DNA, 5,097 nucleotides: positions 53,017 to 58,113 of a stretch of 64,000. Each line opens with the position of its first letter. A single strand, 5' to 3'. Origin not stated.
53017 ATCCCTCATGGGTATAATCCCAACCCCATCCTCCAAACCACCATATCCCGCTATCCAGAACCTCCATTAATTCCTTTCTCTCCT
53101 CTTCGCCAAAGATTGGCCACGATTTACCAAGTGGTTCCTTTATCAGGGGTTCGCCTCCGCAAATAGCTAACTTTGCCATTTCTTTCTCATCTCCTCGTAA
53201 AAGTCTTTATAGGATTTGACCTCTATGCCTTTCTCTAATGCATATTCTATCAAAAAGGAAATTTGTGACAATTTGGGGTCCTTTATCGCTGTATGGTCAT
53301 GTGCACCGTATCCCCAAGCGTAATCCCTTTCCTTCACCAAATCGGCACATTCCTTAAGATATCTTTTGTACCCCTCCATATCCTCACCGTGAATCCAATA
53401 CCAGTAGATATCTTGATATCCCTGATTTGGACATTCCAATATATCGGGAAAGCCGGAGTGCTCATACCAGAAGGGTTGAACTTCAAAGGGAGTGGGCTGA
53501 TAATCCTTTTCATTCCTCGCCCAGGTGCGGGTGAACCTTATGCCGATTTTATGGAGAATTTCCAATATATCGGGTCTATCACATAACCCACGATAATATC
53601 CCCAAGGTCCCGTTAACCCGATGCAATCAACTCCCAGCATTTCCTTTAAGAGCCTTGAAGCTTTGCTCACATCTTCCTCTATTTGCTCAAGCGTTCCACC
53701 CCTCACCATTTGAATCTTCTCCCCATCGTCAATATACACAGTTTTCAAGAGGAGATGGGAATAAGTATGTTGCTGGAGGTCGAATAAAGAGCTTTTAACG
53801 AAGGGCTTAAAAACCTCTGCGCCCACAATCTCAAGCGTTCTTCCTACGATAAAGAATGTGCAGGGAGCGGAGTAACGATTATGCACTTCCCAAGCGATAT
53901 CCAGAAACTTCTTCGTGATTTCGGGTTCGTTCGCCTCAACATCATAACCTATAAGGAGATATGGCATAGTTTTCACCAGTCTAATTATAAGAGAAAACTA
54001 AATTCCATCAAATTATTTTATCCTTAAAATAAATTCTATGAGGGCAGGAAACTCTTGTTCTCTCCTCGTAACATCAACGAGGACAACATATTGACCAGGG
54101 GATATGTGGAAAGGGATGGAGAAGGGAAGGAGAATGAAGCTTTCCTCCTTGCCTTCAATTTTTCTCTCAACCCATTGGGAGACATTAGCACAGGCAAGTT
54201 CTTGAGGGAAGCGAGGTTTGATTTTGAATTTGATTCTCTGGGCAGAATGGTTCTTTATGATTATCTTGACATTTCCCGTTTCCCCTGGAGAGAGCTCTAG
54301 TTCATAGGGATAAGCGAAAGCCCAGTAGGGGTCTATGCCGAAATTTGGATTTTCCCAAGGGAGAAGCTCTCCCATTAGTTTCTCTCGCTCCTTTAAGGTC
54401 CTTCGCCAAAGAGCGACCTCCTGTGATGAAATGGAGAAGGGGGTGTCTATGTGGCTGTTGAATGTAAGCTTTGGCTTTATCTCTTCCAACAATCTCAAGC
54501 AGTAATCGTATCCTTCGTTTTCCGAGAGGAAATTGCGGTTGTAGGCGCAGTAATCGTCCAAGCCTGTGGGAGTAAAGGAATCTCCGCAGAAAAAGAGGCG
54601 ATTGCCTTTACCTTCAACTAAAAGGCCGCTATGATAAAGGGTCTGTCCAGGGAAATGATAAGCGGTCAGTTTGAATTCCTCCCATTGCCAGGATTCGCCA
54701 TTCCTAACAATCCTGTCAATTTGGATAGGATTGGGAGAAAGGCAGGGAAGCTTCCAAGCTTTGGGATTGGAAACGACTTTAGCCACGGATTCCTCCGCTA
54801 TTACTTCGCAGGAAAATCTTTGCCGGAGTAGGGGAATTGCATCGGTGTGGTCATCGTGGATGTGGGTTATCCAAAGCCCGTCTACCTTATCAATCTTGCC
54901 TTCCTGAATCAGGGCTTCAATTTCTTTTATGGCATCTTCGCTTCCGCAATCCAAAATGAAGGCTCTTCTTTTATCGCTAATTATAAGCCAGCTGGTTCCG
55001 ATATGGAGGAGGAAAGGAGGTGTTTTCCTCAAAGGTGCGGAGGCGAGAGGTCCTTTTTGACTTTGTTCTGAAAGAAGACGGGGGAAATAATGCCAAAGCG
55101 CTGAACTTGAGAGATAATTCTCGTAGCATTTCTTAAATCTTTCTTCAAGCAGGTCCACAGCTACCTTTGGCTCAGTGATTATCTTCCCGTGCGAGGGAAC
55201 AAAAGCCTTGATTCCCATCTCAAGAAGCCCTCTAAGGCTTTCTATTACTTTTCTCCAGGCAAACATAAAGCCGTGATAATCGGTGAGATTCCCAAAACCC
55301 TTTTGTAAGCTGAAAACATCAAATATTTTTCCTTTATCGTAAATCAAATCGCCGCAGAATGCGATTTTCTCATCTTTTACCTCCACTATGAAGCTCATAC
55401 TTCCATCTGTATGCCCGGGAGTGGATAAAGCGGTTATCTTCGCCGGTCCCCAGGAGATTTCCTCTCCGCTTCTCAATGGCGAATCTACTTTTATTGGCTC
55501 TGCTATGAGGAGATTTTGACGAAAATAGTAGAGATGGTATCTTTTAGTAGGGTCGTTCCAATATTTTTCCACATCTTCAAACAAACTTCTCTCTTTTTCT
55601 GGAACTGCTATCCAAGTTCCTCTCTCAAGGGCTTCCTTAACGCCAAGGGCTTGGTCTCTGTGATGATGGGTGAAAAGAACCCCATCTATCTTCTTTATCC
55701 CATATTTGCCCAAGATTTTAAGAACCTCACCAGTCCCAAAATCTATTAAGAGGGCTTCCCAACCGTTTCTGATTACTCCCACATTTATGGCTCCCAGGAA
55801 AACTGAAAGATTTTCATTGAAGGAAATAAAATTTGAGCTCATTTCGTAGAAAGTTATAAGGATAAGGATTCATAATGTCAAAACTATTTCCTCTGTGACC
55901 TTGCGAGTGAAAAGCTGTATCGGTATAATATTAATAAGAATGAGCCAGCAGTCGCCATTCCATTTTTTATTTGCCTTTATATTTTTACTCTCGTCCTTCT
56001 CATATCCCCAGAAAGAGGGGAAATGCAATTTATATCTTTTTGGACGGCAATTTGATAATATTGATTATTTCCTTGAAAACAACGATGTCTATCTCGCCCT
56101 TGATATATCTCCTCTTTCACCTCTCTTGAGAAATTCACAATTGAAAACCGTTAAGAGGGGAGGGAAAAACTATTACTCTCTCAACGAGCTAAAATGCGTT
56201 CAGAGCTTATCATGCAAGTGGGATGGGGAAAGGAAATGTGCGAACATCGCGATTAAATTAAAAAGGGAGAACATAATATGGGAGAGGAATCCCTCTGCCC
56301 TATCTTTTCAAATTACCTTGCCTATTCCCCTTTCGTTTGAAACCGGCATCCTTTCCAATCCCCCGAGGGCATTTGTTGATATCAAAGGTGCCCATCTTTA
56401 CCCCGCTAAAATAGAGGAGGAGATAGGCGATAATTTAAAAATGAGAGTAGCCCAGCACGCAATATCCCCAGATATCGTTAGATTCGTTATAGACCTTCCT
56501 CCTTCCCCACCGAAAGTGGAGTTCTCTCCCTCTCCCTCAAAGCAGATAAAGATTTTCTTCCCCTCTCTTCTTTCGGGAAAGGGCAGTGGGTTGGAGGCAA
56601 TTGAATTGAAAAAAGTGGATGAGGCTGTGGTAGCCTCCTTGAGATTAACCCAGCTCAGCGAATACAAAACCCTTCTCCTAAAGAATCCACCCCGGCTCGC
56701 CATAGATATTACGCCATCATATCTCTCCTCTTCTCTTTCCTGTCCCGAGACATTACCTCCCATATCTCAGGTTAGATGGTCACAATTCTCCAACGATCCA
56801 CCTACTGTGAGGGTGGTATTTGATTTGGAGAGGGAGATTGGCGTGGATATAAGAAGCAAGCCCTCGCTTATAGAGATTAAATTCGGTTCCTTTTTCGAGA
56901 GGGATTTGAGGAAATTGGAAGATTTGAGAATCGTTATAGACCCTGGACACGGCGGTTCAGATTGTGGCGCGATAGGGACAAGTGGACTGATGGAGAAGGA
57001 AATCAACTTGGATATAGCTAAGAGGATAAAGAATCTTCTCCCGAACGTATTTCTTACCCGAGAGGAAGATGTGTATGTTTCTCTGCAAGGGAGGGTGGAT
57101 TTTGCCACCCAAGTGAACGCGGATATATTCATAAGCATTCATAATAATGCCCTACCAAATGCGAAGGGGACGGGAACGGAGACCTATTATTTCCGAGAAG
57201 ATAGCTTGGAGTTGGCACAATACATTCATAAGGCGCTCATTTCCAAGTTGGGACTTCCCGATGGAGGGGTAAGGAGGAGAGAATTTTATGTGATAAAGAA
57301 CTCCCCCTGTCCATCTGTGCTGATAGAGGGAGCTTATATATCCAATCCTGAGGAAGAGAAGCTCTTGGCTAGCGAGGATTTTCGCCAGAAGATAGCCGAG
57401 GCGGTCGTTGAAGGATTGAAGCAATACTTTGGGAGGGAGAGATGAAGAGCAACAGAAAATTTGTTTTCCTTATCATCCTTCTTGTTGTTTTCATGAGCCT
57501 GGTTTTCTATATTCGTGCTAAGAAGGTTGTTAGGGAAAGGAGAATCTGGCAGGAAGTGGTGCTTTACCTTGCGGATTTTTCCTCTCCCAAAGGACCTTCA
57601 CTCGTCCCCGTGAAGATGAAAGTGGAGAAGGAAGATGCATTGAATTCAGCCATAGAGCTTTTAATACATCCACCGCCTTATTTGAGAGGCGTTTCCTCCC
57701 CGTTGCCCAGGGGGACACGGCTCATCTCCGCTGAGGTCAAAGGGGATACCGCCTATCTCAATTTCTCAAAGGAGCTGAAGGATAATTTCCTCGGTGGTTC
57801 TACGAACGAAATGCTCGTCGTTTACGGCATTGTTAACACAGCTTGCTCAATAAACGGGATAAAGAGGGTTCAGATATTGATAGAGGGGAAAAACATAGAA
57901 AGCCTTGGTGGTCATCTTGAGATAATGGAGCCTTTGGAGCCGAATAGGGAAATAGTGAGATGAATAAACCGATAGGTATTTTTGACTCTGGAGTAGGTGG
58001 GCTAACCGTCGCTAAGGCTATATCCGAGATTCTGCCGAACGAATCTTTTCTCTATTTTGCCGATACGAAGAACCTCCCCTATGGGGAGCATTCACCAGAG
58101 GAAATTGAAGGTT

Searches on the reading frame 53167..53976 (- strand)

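Call 30: search_protein_families(library=pfam, proteins=[window:53167-53976:-])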
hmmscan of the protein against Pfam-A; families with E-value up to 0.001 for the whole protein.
window:53167-53976:- (269 aa): 1 family
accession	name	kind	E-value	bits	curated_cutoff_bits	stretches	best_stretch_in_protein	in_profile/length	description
PF01522.26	Polysacc_deac_1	-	6.3e-07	29.8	23.1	1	30-129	26-109/124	Polysaccharide deacetylase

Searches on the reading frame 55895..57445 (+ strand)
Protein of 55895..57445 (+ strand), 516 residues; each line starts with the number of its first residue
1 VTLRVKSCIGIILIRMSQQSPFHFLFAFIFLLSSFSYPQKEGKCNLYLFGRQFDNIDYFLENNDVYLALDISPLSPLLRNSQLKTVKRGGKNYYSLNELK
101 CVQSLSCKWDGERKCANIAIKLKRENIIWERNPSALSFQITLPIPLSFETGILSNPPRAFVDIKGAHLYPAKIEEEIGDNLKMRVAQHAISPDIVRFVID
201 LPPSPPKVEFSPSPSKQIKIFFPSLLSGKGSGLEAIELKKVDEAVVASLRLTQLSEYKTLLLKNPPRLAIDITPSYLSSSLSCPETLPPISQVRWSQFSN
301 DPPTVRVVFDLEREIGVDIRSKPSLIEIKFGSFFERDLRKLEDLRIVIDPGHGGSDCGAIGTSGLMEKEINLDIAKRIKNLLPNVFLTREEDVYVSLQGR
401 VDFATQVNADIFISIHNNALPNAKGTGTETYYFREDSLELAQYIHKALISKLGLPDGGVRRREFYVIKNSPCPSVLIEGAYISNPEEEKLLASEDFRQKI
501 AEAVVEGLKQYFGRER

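Call 3: search_protein_families(library=pfam, proteins=[window:55895-57445:+])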
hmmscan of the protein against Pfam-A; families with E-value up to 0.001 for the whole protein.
window:55895-57445:+ (516 aa): 2 families
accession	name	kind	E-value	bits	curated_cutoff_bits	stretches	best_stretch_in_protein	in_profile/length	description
PF01520.23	Amidase_3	-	3.1e-53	180.8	27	1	346-509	1-173/174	N-acetylmuramoyl-L-alanine amidase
PF11741.13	AMIN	-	1.5e-11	44.7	20.5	1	236-313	2-80/101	AMIN domain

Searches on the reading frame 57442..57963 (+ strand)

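Call 3: search_protein_families(library=pfam, proteins=[window:57442-57963:+])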
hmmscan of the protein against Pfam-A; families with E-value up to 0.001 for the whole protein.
window:57442-57963:+ (173 aa): 1 family
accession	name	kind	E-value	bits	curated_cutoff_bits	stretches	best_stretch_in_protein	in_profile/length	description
PF10646.14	Germane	-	1.8e-23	83.7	23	1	41-152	2-116/117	Sporulation and spore germination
